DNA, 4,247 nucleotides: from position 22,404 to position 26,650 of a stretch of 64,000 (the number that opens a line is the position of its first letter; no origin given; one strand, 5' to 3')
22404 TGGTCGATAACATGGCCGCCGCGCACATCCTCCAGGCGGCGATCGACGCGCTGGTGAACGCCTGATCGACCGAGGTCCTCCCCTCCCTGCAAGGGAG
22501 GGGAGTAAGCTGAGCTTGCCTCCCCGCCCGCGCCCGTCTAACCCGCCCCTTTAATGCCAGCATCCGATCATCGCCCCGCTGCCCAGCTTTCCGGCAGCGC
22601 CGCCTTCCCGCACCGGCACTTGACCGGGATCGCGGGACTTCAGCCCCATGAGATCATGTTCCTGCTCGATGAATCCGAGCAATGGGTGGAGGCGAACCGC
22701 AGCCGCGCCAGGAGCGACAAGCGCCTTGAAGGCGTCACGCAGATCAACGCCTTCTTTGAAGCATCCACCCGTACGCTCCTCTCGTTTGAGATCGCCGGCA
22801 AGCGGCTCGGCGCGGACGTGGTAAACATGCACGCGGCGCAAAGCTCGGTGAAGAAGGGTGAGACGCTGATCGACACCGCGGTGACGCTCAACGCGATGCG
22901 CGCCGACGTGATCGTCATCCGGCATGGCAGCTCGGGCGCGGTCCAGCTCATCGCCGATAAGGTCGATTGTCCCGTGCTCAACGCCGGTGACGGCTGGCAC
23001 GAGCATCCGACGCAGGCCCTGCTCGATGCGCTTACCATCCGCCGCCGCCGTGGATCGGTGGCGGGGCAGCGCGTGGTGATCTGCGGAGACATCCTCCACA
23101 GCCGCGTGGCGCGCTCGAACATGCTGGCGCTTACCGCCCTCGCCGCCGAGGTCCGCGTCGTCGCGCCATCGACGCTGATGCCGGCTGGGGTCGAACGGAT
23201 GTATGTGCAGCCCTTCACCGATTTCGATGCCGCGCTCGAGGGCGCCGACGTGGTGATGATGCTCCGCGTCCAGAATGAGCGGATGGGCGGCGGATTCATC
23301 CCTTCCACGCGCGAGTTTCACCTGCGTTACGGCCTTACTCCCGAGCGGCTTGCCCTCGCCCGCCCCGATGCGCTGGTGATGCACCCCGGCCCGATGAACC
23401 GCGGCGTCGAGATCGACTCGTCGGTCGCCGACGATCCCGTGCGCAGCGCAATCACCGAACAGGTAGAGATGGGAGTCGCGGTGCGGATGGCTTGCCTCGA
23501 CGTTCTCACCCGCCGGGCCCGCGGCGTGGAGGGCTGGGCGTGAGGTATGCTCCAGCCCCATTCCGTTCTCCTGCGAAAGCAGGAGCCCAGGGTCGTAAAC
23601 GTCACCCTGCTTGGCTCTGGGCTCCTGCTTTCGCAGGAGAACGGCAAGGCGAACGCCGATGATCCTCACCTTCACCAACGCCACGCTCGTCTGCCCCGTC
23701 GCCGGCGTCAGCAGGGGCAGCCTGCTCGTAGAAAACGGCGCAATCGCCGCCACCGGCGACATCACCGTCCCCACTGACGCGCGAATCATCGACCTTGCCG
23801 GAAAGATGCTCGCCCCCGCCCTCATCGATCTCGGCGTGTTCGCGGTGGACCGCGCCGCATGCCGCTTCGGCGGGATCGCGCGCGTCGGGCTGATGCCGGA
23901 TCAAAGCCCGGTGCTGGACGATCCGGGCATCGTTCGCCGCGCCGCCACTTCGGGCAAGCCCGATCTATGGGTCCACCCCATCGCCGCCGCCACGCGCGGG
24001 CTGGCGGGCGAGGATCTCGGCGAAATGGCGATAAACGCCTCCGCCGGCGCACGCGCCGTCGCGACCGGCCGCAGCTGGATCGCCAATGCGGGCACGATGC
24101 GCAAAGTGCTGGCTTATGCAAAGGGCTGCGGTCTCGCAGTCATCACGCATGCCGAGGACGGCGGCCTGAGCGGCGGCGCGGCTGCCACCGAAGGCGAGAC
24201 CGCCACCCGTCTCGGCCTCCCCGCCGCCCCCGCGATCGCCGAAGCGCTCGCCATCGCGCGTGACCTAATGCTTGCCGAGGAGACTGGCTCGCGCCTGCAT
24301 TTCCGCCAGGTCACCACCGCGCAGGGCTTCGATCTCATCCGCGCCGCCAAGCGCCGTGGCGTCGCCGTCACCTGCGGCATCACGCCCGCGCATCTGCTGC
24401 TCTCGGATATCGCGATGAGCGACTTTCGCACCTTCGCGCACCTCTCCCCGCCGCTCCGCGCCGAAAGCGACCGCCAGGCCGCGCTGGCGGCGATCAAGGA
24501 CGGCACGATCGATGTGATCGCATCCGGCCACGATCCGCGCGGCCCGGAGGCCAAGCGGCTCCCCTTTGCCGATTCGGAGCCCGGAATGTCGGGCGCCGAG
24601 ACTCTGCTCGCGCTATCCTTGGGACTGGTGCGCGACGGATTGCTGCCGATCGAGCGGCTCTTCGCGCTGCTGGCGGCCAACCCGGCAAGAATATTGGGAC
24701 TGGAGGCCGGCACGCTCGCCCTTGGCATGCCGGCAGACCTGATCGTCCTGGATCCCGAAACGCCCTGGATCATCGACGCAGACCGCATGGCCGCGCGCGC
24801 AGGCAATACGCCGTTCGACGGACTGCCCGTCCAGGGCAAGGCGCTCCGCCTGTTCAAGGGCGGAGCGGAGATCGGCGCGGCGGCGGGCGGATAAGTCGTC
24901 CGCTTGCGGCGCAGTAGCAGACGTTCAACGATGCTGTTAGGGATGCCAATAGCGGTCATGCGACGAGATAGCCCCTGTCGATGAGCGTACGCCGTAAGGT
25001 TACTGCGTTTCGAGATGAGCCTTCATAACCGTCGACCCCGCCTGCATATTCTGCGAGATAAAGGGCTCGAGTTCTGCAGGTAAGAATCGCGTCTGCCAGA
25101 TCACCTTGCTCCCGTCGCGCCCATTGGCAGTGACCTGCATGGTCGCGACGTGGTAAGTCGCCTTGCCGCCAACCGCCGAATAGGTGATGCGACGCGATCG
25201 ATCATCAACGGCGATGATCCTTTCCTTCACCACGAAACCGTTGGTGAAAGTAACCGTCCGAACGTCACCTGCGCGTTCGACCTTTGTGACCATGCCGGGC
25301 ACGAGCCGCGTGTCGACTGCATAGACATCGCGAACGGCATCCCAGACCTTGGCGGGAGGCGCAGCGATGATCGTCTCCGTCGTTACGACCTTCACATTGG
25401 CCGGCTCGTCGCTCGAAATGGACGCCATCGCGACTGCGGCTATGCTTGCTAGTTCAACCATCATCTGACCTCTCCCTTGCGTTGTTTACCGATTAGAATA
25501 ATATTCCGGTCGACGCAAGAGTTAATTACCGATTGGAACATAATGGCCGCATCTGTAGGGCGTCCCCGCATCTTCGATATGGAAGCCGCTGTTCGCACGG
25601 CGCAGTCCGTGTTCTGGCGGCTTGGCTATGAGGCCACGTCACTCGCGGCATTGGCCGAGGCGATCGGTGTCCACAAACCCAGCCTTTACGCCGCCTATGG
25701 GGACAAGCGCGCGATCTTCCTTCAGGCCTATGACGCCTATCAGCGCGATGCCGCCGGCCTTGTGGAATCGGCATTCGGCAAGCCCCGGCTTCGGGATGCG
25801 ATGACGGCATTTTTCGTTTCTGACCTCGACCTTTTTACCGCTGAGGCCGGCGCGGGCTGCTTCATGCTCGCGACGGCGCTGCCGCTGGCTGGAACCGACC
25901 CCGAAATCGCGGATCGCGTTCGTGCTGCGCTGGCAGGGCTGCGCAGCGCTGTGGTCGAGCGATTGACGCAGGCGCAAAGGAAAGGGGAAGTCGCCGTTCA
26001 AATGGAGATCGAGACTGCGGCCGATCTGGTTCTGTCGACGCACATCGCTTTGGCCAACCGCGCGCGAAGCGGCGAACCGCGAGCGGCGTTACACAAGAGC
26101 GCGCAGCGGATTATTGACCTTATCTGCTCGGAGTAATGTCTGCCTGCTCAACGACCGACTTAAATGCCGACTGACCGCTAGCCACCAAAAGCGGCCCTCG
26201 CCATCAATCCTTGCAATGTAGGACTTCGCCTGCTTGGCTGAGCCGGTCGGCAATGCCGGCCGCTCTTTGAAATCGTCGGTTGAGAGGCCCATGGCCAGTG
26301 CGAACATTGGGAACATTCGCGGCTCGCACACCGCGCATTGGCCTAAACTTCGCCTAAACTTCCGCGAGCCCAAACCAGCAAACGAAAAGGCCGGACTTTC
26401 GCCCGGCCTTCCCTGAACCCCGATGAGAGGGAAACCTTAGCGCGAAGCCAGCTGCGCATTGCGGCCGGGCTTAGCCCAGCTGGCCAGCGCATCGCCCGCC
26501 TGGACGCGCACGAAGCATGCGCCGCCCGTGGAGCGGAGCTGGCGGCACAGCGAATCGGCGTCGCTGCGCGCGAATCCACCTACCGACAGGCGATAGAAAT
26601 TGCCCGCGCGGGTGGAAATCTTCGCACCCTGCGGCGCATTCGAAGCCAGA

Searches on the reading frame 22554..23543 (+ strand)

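Call 3: search_protein_families(library=pfam, proteins=[window:22554-23543:+], max_evalue=0.01)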
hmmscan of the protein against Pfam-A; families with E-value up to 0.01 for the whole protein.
window:22554-23543:+ (329 aa): 2 families
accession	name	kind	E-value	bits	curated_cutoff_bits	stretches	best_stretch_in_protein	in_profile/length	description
PF02729.26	OTCace_N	-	1.4e-40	139.2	29.9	1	21-163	1-147/148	Aspartate/ornithine carbamoyltransferase, carbamoyl-P binding domain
PF00185.30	OTCace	-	5.5e-22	78.9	29.4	1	171-317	2-156/157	Aspartate/ornithine carbamoyltransferase, Asp/Orn binding domain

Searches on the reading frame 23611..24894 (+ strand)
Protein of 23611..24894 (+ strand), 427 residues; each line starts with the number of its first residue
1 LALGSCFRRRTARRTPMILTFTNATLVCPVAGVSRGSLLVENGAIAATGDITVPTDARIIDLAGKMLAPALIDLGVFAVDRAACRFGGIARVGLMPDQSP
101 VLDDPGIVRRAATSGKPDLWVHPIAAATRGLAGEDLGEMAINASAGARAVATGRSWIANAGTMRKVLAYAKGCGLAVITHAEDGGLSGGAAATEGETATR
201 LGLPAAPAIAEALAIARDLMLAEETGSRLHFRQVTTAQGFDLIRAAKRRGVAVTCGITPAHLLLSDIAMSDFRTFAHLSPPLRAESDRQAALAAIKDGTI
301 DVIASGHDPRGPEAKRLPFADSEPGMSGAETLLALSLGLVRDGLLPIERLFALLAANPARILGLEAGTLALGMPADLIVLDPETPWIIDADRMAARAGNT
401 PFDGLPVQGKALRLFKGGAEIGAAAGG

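Call 3: search_protein_families(library=pfam, proteins=[window:23611-24894:+], max_evalue=0.01)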
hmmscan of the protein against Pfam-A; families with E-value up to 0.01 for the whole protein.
window:23611-24894:+ (427 aa): 2 families
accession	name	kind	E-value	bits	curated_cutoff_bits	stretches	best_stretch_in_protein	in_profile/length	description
PF01979.26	Amidohydro_1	-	1.4e-13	51.3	25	1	150-418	124-342/345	Amidohydrolase family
PF07969.17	Amidohydro_3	-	5.5e-09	36.5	29.7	1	341-389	403-447/472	Amidohydrolase family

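Call 50: search_protein_families(library=ncbifam, proteins=[window:23611-24894:+], max_evalue=0.001)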
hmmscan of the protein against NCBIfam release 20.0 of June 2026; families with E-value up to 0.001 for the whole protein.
window:23611-24894:+ (427 aa): 42 families (the best 25 are shown)
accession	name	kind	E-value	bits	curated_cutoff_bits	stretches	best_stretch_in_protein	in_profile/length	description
NF006558.0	PRK09059.1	equivalog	7.7e-100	334.4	645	1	20-420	6-425/430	dihydroorotase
NF005791.0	PRK07627.1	equivalog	8.1e-81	272.1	442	1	19-411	3-411/425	dihydroorotase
TIGR00857.1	pyrC_multi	subfamily_domain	2.4e-79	267.2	279.05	1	35-413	5-400/412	dihydroorotase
NF006838.0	PRK09357.1-3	equivalog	9.2e-78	262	644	1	18-410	2-409/423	dihydroorotase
NF006836.0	PRK09357.1-1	equivalog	5.1e-77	259.4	538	1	31-418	12-420/432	dihydroorotase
NF006844.0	PRK09357.2-5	equivalog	2.1e-76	257.6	701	1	35-417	21-415/422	dihydroorotase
NF006845.0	PRK09357.2-6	equivalog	7.2e-75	252.3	728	1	22-415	6-418/428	dihydroorotase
NF006837.0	PRK09357.1-2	equivalog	3.8e-68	230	575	1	30-418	13-418/428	dihydroorotase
NF006841.0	PRK09357.2-2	equivalog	5.4e-68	229.6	640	1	34-411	17-406/421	dihydroorotase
NF005614.0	PRK07369.1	equivalog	8.3e-66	222.5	456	1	37-414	23-416/419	dihydroorotase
NF006843.0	PRK09357.2-4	equivalog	1.1e-65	222.1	786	1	27-409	11-407/431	dihydroorotase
NF006842.0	PRK09357.2-3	equivalog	2.6e-65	220.8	695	1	19-418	3-434/440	dihydroorotase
NF006839.0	PRK09357.1-4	equivalog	3.4e-57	193.9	576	1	25-411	8-409/422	dihydroorotase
NF002668.0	PRK02382.1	equivalog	4.1e-51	174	452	1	151-405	145-395/436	dihydroorotase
NF006268.0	PRK08417.1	equivalog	1e-49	169.7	499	1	21-389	3-378/406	metal-dependent hydrolase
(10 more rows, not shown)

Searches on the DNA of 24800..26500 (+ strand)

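Call 37: search_dna_similar(query=window:24880-26400:+, collection=plasmids, mode=distant, max_rows=15)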
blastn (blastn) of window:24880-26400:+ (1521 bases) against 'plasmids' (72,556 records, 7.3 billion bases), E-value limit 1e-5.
No match.

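Call 40: search_rna_families(sources=[L032, L031], threshold=gathering)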
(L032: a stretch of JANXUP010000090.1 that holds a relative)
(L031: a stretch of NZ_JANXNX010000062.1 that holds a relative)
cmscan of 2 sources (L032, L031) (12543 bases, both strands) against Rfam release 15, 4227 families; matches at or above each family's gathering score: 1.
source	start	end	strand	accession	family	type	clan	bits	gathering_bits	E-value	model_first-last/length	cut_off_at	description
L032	4526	4935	+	RF00010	RNaseP_bact_a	Gene; ribozyme;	CL00002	306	100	6.3e-100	1-367/367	no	Bacterial RNase P class A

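Call 45: search_rna_families(source=window, start=24800, end=26500, threshold=evalue, max_evalue=1)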
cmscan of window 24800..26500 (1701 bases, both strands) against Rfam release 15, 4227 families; matches with E-value up to 1: 0.
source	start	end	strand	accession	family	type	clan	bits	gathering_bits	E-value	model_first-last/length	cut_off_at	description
